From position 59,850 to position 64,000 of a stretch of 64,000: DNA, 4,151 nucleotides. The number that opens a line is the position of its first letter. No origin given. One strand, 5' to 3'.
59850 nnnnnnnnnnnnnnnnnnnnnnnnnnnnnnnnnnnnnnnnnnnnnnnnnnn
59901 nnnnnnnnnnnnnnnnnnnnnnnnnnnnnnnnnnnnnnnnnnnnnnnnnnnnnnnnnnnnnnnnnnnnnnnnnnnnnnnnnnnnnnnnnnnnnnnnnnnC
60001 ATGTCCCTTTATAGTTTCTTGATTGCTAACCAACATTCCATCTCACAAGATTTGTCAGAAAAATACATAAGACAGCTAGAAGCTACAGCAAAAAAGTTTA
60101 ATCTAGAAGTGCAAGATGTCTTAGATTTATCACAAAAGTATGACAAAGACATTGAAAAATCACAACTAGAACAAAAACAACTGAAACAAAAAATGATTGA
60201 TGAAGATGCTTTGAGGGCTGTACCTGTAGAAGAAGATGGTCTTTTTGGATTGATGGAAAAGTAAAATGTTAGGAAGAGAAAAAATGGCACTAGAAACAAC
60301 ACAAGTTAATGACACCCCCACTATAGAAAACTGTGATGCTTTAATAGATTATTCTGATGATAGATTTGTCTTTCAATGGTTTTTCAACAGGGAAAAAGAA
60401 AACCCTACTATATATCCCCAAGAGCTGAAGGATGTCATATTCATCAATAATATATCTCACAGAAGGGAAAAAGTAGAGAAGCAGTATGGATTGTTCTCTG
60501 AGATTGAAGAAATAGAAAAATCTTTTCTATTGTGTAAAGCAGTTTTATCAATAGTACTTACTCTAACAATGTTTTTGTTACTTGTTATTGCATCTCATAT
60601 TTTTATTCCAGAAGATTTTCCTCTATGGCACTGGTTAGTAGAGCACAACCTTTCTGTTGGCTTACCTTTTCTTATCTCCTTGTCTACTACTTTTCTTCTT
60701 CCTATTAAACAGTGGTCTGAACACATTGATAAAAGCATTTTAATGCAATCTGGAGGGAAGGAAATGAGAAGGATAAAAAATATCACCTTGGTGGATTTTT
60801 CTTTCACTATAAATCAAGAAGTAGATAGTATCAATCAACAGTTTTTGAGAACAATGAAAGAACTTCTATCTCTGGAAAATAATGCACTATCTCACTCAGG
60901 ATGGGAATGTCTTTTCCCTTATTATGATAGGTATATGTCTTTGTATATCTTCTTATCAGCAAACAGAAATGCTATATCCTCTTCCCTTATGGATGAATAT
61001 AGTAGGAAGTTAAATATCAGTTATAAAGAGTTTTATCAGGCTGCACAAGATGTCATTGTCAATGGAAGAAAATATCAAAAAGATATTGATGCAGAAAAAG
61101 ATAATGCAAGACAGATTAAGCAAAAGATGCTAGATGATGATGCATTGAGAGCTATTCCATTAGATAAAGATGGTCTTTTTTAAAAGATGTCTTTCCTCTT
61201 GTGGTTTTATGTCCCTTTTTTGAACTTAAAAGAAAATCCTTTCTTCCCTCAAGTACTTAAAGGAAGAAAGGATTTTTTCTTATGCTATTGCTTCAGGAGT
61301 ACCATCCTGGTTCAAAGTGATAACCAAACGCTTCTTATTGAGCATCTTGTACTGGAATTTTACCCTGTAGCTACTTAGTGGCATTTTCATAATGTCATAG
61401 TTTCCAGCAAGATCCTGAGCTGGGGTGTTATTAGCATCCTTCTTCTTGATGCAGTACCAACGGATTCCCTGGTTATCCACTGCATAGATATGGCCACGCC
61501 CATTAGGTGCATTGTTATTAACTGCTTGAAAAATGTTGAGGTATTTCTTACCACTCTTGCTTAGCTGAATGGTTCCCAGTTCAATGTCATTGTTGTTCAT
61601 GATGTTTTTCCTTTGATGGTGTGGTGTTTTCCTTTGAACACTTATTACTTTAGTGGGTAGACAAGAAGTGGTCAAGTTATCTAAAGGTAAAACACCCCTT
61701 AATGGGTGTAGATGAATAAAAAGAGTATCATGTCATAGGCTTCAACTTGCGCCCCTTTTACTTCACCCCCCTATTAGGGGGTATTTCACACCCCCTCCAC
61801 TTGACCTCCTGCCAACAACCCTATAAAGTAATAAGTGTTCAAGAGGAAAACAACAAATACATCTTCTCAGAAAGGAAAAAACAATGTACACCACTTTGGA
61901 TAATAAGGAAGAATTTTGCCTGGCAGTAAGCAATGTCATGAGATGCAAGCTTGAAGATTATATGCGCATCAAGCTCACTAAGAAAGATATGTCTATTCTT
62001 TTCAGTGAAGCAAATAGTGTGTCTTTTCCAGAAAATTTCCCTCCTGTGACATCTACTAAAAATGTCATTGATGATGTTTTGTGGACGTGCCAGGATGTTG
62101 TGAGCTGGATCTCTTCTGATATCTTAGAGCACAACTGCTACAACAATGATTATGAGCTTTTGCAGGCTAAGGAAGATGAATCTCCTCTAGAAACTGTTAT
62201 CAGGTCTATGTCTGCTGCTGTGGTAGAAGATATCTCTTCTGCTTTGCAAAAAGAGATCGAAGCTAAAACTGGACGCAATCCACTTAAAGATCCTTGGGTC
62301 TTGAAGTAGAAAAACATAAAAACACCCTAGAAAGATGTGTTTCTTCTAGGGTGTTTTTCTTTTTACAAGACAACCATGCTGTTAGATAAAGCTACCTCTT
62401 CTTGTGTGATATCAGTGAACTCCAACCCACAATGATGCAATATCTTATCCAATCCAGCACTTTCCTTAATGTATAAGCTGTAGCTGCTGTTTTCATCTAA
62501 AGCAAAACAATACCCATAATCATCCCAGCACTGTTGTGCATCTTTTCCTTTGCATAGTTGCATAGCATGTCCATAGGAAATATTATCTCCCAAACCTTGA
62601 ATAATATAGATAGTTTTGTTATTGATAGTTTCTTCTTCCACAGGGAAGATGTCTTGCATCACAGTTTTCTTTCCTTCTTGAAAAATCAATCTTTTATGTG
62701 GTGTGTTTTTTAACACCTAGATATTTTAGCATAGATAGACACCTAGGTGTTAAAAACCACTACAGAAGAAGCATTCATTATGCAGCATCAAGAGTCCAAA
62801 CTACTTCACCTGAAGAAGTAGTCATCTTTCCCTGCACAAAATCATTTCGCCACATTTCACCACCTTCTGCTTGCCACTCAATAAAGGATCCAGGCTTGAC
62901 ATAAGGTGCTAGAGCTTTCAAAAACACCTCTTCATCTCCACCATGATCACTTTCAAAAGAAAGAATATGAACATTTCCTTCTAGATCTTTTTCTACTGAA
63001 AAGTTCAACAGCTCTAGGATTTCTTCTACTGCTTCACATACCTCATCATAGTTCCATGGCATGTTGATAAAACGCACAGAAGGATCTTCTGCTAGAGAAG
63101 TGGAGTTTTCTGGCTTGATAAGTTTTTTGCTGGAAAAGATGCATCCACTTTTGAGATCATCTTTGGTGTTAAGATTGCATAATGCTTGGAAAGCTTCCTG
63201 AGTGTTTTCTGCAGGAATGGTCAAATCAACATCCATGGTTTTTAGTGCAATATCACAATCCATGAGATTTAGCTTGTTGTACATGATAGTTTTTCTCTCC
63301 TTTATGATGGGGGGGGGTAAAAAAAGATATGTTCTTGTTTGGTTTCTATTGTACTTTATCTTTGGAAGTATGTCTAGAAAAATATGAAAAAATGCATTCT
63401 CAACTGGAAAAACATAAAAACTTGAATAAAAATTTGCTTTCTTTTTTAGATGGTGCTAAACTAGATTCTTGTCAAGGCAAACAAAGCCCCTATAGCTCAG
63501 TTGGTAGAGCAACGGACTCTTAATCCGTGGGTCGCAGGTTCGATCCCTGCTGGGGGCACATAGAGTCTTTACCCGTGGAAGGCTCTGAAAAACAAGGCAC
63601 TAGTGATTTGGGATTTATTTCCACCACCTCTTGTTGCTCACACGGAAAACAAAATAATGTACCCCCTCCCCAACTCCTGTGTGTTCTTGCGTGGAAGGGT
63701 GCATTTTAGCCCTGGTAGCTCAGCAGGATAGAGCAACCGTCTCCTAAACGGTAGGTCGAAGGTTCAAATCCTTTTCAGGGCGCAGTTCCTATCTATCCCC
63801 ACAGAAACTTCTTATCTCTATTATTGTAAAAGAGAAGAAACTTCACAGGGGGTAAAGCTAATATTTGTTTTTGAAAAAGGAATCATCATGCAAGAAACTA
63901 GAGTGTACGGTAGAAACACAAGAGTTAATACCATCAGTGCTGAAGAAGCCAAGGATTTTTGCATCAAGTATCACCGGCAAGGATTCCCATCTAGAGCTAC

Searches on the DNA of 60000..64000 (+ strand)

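Call 6: search_dna_similar(query=window:60000-64000:+, collection=phages, mode=near)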
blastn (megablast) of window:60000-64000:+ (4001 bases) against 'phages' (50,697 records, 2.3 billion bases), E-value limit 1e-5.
Records with a match: 1; places in all: 1; records where one place covers at least 80% of the query: 0.
Best place of each record, by identity: 80-90% 1.
By first word of the organism name: Erwinia 1.
By host as written in the record: Erwinia aphidicola B01_10 1.
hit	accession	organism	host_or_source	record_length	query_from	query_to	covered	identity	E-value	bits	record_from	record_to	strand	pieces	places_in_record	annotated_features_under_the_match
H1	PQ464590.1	Erwinia phage Hallingskeid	Erwinia aphidicola B01_10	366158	3493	3553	2%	88.5%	2e-10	75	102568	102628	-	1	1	tRNA-Arg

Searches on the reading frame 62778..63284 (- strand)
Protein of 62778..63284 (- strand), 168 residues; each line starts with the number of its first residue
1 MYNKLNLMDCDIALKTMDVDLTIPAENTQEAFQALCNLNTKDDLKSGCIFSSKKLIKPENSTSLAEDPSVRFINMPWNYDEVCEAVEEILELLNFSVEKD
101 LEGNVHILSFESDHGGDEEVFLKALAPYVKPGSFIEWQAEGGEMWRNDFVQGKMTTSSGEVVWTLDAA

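Call 7: search_protein_families(library=pfam, proteins=[window:62778-63284:-], max_evalue=0.01)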
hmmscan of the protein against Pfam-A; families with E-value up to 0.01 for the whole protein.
window:62778-63284:- (168 aa): 0 families

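Call 9: search_protein_families(library=phrogs, proteins=[window:62778-63284:-], max_evalue=0.001)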
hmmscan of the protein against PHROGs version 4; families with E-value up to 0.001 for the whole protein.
window:62778-63284:- (168 aa): 1 family
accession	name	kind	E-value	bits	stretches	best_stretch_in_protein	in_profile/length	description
phrog_38862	-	unknown function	1.5e-24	87.9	1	14-164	5-153/155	-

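Call 13: find_encoding_contigs(protein=window:62778-63284:-, flank=3000, max_places=10)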
Protein window:62778-63284:- (168 aa): 6 contigs read that carry it; 4 places shown.
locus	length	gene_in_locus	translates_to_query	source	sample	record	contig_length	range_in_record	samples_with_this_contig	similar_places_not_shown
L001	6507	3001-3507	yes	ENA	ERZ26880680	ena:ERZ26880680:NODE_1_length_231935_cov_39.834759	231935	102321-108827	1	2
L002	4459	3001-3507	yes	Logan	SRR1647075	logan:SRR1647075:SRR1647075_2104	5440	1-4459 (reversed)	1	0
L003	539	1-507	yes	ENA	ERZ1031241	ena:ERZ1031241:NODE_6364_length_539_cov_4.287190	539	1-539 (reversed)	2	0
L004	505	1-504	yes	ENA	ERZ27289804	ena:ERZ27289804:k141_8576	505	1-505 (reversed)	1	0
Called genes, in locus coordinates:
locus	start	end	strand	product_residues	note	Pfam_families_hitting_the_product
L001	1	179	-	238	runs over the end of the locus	-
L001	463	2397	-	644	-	-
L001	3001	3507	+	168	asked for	-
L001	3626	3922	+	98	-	-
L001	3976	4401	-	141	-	-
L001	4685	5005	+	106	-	-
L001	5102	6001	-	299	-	-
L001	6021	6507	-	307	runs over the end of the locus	-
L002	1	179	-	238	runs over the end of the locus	-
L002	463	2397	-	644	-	-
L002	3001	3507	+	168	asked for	-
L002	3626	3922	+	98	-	-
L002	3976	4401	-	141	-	-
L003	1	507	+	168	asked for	?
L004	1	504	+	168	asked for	?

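Call 14: find_related_loci(query=window:62781-63284:-, collection=viral_contigs, flank=3000)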
Query window:62781-63284:- (168 aa) in viral_contigs; peptide patterns used: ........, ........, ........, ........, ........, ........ (x = any residue, [..] = any of these).
4 stretches matched a pattern; 1 encode a relative of the query (tblastn E <= 1e-3); 1 distinct loci.
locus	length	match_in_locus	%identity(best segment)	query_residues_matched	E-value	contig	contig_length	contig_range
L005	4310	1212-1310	47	57-94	2e-5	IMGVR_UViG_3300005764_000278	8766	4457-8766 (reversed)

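Call 19: find_homologous_proteins(query=window:62781-63284:-)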
Query window:62781-63284:- (168 aa): 14 proteins with E <= 0.001 among 38 candidates.
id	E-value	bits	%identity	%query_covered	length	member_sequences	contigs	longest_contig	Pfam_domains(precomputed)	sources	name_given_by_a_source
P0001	1.2e-108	378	100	100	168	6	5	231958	-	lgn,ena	-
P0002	2.3e-104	365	97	100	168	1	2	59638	-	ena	-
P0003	3.0e-104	364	97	100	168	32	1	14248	-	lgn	-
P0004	3.2e-104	364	97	100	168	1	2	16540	-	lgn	-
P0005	1.5e-98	346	93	100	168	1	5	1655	-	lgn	-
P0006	1.6e-97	342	92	100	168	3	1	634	-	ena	-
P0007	1.9e-96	339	91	100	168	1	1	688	-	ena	-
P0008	3.3e-95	335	89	100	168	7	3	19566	-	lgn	-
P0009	3.5e-95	335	89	100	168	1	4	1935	-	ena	-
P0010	5.4e-94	331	89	100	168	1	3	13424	-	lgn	-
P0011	4.0e-93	328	86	100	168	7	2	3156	-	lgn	-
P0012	1.7e-92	326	87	100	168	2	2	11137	-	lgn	-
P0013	2.6e-92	325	86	100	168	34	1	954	-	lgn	-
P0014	1.9e-90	319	85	100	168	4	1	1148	-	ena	-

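Call 20: find_encoding_contigs(protein=P0002, flank=2000, max_places=10)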
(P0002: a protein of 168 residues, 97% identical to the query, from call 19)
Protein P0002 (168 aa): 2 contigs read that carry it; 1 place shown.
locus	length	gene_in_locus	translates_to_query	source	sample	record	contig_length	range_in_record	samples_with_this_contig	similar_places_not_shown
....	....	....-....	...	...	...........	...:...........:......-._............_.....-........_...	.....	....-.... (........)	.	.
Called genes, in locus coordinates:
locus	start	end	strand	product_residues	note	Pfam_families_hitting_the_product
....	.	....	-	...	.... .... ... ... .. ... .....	-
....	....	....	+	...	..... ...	-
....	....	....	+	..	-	-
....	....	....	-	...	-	-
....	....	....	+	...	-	-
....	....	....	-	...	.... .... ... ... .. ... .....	-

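Call 21: find_encoding_contigs(protein=P0003, flank=2000, max_places=10)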
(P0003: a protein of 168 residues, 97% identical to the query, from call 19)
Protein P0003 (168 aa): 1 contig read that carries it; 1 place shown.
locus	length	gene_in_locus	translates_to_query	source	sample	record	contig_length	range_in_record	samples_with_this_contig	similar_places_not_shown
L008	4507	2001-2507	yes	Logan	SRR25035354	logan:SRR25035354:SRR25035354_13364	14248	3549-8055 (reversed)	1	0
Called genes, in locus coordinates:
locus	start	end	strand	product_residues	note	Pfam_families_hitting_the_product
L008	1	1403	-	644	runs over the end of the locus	-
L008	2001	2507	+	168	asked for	-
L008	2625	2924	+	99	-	-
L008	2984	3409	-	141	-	-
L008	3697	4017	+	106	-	-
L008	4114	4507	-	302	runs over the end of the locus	-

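Call 22: find_encoding_contigs(protein=P0004, flank=2000, max_places=10)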
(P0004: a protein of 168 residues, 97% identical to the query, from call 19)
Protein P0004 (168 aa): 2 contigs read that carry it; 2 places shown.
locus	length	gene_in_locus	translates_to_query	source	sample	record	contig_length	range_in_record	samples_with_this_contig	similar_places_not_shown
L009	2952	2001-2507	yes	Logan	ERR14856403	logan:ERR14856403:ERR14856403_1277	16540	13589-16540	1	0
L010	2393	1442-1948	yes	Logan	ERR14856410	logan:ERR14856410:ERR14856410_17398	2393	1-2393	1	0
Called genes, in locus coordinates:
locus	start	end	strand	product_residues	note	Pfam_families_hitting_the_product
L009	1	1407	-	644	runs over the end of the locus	-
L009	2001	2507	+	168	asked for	-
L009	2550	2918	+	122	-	-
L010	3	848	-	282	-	?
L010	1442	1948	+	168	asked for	-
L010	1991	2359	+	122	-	-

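Call 23: find_encoding_contigs(protein=P0008, flank=2000, max_places=10)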
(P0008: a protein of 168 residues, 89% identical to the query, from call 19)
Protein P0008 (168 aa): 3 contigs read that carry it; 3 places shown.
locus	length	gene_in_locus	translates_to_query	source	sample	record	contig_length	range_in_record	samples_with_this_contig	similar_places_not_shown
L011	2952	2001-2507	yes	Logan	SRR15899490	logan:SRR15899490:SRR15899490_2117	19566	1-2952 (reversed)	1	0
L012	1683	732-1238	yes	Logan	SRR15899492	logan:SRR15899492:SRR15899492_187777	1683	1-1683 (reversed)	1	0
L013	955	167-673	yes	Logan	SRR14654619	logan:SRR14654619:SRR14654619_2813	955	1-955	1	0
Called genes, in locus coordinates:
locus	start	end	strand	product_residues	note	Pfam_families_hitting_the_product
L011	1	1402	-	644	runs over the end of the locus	-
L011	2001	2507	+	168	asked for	-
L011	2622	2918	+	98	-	-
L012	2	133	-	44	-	?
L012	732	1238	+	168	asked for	-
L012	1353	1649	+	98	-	-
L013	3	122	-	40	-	?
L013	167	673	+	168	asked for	-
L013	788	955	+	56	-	?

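Call 24: find_encoding_contigs(protein=P0010, flank=2000, max_places=10)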
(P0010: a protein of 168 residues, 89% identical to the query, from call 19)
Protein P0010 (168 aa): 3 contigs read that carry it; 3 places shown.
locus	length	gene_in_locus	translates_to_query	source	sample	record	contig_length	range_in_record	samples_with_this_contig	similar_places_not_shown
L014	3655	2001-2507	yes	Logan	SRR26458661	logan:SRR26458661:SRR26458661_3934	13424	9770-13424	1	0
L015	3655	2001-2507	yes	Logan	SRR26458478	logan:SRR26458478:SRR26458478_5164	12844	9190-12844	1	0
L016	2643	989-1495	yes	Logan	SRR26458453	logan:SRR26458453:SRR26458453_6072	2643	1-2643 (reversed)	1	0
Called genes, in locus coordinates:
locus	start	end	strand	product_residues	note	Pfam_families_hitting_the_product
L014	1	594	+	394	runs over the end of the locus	PF03235:GmrSD_N, PF01844:HNH (weak)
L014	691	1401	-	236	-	-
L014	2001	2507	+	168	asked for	-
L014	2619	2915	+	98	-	-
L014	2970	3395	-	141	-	-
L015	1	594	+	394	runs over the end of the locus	PF03235:GmrSD_N, PF01844:HNH (weak)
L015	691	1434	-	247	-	-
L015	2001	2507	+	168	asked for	-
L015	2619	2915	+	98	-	-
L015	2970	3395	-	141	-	-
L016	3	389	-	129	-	?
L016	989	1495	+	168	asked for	-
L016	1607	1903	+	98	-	-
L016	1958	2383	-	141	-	-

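Call 25: find_encoding_contigs(protein=P0012, flank=2000, max_places=10)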
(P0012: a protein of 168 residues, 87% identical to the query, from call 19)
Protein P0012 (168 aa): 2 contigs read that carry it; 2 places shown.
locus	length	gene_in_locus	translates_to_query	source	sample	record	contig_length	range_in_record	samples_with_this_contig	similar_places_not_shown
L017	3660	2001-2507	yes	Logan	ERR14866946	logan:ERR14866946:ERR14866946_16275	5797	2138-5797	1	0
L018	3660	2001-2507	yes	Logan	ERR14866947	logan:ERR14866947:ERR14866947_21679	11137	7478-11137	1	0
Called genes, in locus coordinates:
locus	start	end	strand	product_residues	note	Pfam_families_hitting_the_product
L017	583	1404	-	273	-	-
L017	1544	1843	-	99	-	-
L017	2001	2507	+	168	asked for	-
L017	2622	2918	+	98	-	-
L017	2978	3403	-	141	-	-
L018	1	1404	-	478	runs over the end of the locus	-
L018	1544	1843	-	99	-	-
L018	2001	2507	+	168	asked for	-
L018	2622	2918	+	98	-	-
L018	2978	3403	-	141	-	-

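Call 26: find_encoding_contigs(protein=P0011, flank=2000, max_places=10)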
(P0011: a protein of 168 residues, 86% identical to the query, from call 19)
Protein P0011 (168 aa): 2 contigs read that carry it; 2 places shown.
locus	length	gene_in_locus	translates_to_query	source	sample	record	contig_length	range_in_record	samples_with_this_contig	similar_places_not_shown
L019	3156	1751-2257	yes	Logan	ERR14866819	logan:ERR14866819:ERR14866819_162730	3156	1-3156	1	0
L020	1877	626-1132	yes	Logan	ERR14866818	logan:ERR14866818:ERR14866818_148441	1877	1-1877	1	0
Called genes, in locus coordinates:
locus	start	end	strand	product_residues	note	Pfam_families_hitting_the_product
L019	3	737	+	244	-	?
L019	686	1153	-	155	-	-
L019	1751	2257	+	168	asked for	-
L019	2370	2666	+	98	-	-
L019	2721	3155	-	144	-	?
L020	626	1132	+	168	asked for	-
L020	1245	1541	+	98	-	-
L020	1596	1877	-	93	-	?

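Call 27: find_encoding_contigs(protein=P0005, flank=2000, max_places=10)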
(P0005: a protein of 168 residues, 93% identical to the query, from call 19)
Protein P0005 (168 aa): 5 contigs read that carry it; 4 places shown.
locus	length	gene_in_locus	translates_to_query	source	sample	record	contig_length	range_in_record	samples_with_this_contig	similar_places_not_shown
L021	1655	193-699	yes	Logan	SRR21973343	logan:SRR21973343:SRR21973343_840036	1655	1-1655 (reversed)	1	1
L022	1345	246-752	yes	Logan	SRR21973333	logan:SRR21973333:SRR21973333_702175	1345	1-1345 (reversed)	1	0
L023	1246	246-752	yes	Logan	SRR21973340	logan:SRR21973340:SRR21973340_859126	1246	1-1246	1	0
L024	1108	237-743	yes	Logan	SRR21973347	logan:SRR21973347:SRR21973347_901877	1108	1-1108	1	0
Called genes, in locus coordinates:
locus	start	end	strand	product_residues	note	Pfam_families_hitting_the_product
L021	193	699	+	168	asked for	-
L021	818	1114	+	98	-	-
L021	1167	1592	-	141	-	-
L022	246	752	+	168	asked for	-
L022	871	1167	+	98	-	-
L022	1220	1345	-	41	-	?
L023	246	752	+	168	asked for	-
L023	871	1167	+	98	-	-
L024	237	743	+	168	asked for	-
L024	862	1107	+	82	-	?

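Call 36: search_protein_families(library=padloc, proteins=[window:62781-63284:-], max_evalue=0.01)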
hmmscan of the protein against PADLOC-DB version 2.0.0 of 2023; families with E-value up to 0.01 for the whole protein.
window:62781-63284:- (168 aa): 0 families

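Call 37: search_solved_structures(query=window:62781-63284:-, max_evalue=1)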
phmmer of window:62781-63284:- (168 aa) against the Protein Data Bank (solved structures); distinct sequences matched with E-value up to 1: 1.
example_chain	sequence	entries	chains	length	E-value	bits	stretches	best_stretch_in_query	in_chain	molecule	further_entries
9hu3_B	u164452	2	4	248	0.1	15.9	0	5-93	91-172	DNA ligase subunit B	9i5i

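Call 42: search_protein_representatives(protein=window:62781-63284:-)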
Query: 168 residues. Proteins with E-value up to 0.001 (for the whole library): 797; up to 1e-10: 125; up to 1e-30: 1. The best 150 are listed.
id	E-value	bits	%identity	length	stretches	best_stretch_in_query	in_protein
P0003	9.5e-105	364.1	97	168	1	1-168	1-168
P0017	1.5e-28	116.3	44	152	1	20-163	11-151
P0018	8.5e-28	113.8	41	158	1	14-156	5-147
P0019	1.2e-27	113.3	44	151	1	16-163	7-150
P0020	3.3e-25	105.4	38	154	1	22-163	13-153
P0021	4.9e-25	104.9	44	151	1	18-155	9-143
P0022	5.2e-24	101.5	40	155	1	17-150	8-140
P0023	2.1e-23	99.5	44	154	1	16-162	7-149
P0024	4.2e-23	98.6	43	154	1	17-163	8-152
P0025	2.8e-22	95.9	38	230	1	15-166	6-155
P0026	1.4e-21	93.7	41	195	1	14-157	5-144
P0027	1.4e-21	93.6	42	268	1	17-160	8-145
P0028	1.8e-21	93.2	41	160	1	20-156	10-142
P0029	7.3e-21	91.3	41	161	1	14-163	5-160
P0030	3.1e-20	89.3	38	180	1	18-163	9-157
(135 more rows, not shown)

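Call 56: search_protein_families(library=pfam, alignment_id=A2, max_evalue=0.01)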
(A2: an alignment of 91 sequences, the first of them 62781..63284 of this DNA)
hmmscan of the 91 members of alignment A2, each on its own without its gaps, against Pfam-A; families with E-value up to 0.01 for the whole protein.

A. member 1, window:62781-63284:- (168 aa): 0 families

B. families by the number of members that match (of 91 scanned): 3 families
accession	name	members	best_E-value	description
PF06804.17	Lipoprotein_18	1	0.0027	NlpB/DapX lipoprotein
PF12622.12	NpwBP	1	0.0037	mRNA biogenesis factor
PF21226.3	MalQ_N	1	0.0058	MalQ N-terminal beta sandwich domain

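Call 57: search_solved_structures(query=A2, max_evalue=1)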
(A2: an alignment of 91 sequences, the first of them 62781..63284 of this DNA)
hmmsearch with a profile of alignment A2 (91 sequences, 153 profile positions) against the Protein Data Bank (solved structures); distinct sequences matched with E-value up to 1: 2.
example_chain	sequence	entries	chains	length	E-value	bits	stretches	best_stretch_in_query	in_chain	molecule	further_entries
2reg_A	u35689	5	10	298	0.02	17.8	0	61-112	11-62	PUTATIVE GLYCINE BETAINE-BINDING ABC TRANSPORTER PROTEIN | PUTATIVE GLYCINE BETAINE ABC TRANSPORTER PROTEIN | Putative choline ABC transporter, periplasmic solu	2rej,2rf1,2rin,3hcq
3i42_A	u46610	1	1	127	0.23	14.4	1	64-92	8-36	Response regulator receiver domain protein (CheY-like)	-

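Call 58: search_dna_similar(query=window:62781-63284:-, collection=phages, mode=protein, max_rows=25, max_evalue=0.001)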
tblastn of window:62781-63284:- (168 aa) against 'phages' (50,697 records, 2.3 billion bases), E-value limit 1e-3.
Records with a match: 9; places in all: 9; records where one place covers at least 80% of the query: 9.
Best place of each record, by identity: <60% 9.
By first word of the organism name: Arthrobacter 9.
By host as written in the record: Arthrobacter sp. ATCC 21022 4; Arthrobacter globiformis B-2979 3; Arthrobacter globiformis NRRL B-2979 SEA 1; Arthrobacter globiformis NRRL B-2979 1.
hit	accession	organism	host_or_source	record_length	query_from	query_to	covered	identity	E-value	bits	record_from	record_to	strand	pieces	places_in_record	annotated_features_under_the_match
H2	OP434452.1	Arthrobacter phage Pureglobe5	Arthrobacter globiformis B-2979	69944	9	163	92%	38.7%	3e-25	106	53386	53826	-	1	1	92: hypothetical protein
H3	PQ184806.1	Arthrobacter phage MellowYellow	Arthrobacter globiformis B-2979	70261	19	163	86%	38.6%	6e-21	94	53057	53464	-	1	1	93: hypothetical protein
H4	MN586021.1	Arthrobacter phage Beagle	Arthrobacter globiformis NRRL B-2979 SEA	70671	19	163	86%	37.9%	4e-22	97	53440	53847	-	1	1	94: hypothetical protein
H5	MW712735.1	Arthrobacter phage Rizwana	Arthrobacter sp. ATCC 21022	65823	14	163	89%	36.1%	1e-22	99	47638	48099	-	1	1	68: hypothetical protein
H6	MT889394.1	Arthrobacter phage Odyssey395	Arthrobacter globiformis NRRL B-2979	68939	19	163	86%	37.2%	6e-21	94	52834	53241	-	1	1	92: hypothetical protein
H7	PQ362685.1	Arthrobacter phage Pointis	Arthrobacter globiformis B-2979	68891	19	163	86%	37.2%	1e-20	93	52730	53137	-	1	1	89: hypothetical protein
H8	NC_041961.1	Arthrobacter phage Tank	Arthrobacter sp. ATCC 21022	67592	19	166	88%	35.1%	6e-17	82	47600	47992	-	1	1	68: hypothetical protein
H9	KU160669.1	Arthrobacter phage Tank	Arthrobacter sp. ATCC 21022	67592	19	166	88%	35.1%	6e-17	82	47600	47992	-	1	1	68: hypothetical protein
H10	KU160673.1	Arthrobacter phage Wilde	Arthrobacter sp. ATCC 21022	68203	14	166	91%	30.7%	4e-14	74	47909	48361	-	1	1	70: hypothetical protein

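Call 60: predict_structure(alignment_id=A2)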
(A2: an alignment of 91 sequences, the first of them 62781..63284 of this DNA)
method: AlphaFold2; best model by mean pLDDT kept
length: 168 residues; sequences in the alignment: 91
mean_pLDDT: 92.0   pTM: 0.85
mean pLDDT of the five models: 92.0, 89.5, 89.0, 87.4, 77.2
residues with pLDDT >= 90: 130; 70-90: 28; 50-70: 5; < 50: 5
segments of 3 or more residues with pLDDT < 50: 1-5
pLDDT, mean of each block of 10 residues (from residue 1): 48 92 98 98 93 92 95 95 98 97 98 90 98 96 95 95 84
secondary structure, 60 per line:
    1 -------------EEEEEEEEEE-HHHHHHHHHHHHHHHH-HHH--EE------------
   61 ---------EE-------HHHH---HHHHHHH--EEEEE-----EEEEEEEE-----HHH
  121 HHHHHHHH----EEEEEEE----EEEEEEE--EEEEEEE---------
elements in order: E14-23 H25-40 H79-82 H86-92 E95-99 E105-112 H118-128 E133-139 E144-150 E153-159

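Call 80: find_encoding_contigs(protein=P0009, flank=1500, max_places=10)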
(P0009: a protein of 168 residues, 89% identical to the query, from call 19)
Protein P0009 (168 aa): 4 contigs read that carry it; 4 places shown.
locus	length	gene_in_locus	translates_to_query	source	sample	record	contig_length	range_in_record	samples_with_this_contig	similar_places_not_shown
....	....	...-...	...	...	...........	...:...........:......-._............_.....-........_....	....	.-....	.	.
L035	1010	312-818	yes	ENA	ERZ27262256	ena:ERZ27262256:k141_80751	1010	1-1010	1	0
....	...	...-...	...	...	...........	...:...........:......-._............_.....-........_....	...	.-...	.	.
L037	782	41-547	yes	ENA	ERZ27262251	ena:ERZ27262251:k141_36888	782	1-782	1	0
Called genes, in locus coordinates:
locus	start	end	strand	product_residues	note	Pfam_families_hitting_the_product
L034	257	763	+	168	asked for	-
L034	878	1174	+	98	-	-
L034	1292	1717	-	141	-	-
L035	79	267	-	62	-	-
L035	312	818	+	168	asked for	-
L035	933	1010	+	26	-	?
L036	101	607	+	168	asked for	-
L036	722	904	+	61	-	?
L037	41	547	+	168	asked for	-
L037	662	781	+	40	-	?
